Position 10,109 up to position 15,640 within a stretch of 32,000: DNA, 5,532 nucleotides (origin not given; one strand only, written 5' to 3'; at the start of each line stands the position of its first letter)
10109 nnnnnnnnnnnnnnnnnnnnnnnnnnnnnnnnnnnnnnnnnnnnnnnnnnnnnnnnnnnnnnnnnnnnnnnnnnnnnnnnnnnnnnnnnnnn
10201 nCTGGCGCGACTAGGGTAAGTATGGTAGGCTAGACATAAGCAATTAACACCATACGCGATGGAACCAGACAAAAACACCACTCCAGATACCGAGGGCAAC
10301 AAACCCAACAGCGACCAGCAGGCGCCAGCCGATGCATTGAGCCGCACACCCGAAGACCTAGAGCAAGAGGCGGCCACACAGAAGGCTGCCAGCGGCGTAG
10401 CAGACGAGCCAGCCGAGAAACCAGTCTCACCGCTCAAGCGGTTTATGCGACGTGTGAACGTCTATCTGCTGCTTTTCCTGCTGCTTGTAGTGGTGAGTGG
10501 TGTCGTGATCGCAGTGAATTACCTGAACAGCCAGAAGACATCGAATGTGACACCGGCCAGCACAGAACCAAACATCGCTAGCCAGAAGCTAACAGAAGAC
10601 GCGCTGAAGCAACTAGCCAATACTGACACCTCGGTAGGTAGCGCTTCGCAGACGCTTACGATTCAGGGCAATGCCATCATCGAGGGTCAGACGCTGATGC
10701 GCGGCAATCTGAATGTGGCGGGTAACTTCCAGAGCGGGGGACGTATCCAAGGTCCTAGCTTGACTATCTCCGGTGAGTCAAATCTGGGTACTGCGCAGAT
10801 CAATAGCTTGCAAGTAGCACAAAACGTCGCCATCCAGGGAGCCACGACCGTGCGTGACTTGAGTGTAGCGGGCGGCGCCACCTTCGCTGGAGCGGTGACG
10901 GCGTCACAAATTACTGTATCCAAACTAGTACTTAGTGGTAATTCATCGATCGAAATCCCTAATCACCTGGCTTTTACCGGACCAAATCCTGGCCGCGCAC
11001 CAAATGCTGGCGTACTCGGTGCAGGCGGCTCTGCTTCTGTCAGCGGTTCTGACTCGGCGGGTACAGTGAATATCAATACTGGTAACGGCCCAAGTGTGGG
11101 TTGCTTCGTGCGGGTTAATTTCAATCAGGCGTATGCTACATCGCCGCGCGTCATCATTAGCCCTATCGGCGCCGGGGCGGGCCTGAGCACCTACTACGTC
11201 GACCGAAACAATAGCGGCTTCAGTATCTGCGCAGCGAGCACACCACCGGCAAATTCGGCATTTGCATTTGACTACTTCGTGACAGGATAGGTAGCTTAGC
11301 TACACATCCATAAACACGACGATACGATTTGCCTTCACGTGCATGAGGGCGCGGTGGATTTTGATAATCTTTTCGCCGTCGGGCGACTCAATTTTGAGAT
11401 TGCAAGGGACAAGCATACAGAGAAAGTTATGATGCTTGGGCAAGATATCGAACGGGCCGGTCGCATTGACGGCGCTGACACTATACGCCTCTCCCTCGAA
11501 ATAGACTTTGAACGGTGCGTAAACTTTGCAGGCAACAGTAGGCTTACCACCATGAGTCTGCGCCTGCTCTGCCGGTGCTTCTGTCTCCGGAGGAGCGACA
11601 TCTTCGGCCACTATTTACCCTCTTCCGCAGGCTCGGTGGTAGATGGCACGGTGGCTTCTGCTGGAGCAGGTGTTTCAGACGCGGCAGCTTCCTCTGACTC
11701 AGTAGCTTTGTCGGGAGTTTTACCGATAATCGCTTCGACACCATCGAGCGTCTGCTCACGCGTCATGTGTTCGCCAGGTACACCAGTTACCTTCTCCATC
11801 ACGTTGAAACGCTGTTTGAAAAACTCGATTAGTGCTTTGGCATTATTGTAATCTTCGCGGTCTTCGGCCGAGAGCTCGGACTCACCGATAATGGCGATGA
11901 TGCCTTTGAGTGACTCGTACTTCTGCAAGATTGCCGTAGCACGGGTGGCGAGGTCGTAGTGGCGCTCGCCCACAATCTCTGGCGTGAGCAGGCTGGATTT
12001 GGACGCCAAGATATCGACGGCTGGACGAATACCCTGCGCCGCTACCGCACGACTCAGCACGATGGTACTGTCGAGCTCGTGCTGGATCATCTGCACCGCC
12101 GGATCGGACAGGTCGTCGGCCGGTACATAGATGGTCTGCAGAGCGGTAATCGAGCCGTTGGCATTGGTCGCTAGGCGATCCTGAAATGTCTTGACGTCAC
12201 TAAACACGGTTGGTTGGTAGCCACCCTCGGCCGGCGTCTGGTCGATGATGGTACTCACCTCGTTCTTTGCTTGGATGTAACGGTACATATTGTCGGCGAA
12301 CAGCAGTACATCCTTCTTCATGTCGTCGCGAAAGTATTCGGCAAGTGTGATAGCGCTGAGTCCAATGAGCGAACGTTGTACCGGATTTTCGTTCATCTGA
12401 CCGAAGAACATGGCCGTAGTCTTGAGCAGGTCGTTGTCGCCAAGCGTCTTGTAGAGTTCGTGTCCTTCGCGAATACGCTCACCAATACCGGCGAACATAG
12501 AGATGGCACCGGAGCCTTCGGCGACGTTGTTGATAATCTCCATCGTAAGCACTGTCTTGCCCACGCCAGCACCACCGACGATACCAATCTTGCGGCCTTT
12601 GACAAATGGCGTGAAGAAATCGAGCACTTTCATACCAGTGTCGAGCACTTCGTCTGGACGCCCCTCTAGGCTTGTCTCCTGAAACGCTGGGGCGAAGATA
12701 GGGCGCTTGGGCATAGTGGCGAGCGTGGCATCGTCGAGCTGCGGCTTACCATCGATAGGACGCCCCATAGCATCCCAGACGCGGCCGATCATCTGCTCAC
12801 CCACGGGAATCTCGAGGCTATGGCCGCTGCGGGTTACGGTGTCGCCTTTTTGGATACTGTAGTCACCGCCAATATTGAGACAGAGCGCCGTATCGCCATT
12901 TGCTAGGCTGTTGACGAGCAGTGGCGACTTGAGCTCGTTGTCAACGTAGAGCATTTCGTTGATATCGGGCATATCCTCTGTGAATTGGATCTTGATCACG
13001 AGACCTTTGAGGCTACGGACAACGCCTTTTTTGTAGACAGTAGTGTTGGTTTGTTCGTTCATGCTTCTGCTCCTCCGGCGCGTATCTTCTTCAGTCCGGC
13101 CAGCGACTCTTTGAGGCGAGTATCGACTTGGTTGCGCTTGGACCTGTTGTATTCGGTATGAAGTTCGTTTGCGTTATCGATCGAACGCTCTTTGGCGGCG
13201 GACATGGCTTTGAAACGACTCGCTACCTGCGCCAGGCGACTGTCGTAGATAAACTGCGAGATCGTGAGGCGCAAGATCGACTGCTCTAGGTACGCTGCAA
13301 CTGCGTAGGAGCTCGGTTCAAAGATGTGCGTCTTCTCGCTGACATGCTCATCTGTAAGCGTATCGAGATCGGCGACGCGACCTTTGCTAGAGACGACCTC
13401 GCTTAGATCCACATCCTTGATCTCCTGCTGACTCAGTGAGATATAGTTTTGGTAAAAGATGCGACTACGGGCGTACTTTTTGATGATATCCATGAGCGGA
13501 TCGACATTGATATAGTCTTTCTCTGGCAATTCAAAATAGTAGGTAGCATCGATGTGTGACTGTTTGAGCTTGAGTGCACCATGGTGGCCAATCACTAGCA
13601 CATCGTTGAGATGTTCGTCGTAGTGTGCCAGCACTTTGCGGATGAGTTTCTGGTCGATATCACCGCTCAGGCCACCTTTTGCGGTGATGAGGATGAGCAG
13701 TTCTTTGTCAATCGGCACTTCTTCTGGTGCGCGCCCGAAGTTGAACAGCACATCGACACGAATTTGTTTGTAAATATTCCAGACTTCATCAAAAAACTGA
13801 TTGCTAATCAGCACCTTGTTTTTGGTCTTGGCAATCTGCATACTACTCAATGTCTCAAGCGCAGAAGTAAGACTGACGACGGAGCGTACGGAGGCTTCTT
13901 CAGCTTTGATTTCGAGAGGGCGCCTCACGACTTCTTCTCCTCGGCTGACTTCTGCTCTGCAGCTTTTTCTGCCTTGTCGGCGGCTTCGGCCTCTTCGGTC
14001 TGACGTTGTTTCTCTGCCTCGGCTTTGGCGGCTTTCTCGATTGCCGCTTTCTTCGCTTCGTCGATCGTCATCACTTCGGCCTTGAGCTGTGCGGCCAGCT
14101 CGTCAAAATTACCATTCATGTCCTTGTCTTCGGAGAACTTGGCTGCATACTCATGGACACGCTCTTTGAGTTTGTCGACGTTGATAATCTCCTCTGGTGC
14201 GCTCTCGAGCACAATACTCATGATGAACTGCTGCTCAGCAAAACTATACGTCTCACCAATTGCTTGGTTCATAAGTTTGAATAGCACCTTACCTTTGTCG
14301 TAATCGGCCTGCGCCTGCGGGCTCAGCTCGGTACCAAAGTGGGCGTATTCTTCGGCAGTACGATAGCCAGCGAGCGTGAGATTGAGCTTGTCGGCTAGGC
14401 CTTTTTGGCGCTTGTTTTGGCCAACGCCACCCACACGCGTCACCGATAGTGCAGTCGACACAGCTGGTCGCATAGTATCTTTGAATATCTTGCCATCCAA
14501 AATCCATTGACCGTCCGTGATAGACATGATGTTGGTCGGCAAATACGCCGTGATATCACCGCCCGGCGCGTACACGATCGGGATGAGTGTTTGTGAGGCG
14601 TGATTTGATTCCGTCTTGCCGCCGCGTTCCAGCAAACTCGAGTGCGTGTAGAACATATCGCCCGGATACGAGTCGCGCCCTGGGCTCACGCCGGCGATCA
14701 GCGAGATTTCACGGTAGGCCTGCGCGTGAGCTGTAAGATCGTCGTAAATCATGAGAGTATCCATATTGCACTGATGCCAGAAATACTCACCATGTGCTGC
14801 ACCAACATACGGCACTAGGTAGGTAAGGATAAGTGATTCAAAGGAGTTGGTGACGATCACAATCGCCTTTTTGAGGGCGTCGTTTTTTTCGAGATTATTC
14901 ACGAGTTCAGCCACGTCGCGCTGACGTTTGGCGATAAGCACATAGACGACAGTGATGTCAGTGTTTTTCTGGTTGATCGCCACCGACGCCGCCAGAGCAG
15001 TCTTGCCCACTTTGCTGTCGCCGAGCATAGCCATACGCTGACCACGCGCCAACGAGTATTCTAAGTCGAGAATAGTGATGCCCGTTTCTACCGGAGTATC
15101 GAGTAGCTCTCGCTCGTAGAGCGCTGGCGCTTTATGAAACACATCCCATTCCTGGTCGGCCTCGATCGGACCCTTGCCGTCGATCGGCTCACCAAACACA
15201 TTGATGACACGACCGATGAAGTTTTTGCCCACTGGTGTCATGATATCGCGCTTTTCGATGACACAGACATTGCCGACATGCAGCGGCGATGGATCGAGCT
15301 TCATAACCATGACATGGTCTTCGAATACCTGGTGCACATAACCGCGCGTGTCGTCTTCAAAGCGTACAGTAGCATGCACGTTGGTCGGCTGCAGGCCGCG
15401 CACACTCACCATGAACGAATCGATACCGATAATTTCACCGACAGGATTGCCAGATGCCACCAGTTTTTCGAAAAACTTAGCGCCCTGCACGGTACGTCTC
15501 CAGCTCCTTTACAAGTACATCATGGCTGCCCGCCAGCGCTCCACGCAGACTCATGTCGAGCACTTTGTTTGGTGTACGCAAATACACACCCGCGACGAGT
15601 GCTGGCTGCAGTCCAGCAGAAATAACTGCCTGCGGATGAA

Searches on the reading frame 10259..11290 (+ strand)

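Call 64: search_protein_families(library=pfam, proteins=[window:10259-11290:+], max_evalue=0.001)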
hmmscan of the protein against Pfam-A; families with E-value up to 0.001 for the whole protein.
window:10259-11290:+ (343 aa): 1 family
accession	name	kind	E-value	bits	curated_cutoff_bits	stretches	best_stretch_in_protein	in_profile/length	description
PF04519.19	Bactofilin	-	0.00027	21.5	27.9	1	129-213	15-97/98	Polymer-forming cytoskeletal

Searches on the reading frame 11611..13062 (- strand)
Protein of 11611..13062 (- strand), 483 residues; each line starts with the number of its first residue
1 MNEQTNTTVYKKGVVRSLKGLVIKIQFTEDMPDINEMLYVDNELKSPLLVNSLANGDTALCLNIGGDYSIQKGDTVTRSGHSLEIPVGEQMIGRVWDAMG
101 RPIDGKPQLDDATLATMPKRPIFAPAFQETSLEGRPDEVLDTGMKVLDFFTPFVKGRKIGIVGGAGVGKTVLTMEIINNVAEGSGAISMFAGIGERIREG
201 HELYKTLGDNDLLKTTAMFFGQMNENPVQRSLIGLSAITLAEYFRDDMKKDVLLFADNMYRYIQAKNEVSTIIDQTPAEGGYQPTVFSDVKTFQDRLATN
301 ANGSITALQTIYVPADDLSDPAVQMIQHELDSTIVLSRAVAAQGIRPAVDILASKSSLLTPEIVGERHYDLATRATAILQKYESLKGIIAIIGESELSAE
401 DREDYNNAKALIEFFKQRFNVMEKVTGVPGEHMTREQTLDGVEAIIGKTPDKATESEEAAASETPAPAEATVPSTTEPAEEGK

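Call 64: search_protein_families(library=pfam, proteins=[window:11611-13062:-], max_evalue=0.001)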
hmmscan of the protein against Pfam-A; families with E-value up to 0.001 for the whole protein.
window:11611-13062:- (483 aa): 3 families
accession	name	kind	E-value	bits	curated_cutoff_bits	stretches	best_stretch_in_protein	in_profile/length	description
PF00006.31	ATP-synt_ab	-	2.7e-65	220.4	29.5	1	143-356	1-213/213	ATP synthase alpha/beta family, nucleotide-binding domain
PF22919.1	ATP-synt_VA_C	-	3.9e-10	40.1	24.7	1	361-421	5-66/101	C-terminal domain of V and A type ATP synthase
PF06745.19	ATPase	-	0.00048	20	26.6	1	141-277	2-129/231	KaiC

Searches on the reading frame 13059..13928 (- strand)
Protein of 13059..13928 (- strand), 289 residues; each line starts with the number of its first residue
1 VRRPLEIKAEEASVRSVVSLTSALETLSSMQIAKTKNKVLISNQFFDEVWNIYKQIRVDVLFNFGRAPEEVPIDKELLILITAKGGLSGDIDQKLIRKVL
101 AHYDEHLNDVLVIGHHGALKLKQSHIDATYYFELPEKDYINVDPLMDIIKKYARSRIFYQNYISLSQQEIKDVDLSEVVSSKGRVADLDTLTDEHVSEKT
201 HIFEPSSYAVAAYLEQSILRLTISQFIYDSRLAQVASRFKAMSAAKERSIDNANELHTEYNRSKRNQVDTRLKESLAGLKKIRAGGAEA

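Call 64: search_protein_families(library=pfam, proteins=[window:13059-13928:-], max_evalue=0.001)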
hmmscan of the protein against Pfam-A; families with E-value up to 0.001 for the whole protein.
window:13059-13928:- (289 aa): 1 family
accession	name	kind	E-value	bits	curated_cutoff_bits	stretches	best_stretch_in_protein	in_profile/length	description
PF00231.24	ATP-synt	-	1.1e-25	91.4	39.9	1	6-278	4-281/285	ATP synthase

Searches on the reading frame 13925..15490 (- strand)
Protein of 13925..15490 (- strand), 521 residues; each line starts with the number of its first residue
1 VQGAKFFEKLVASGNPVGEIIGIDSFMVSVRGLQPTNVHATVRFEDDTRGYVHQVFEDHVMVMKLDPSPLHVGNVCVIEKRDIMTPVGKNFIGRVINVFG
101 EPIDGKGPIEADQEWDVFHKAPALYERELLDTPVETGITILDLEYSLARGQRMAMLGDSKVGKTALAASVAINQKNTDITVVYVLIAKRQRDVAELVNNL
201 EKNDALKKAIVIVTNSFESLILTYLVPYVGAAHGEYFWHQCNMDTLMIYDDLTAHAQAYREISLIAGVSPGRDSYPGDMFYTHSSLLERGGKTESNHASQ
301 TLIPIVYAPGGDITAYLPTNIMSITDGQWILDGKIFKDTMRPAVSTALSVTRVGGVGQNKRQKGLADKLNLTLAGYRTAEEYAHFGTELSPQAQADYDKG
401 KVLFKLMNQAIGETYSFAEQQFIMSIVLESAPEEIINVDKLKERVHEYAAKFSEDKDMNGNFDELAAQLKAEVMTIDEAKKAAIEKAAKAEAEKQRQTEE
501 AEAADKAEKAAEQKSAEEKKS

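Call 64: search_protein_families(library=pfam, proteins=[window:13925-15490:-], max_evalue=0.001)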
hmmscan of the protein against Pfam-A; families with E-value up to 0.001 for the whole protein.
window:13925-15490:- (521 aa): 2 families
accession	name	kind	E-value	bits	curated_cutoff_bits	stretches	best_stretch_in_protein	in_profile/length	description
PF00006.31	ATP-synt_ab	-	7.1e-63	212.5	29.5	1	137-350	1-212/213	ATP synthase alpha/beta family, nucleotide-binding domain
PF00306.32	ATP-synt_ab_C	-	6.6e-10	39.8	27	1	358-488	1-123/126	ATP synthase alpha/beta chain, C terminal domain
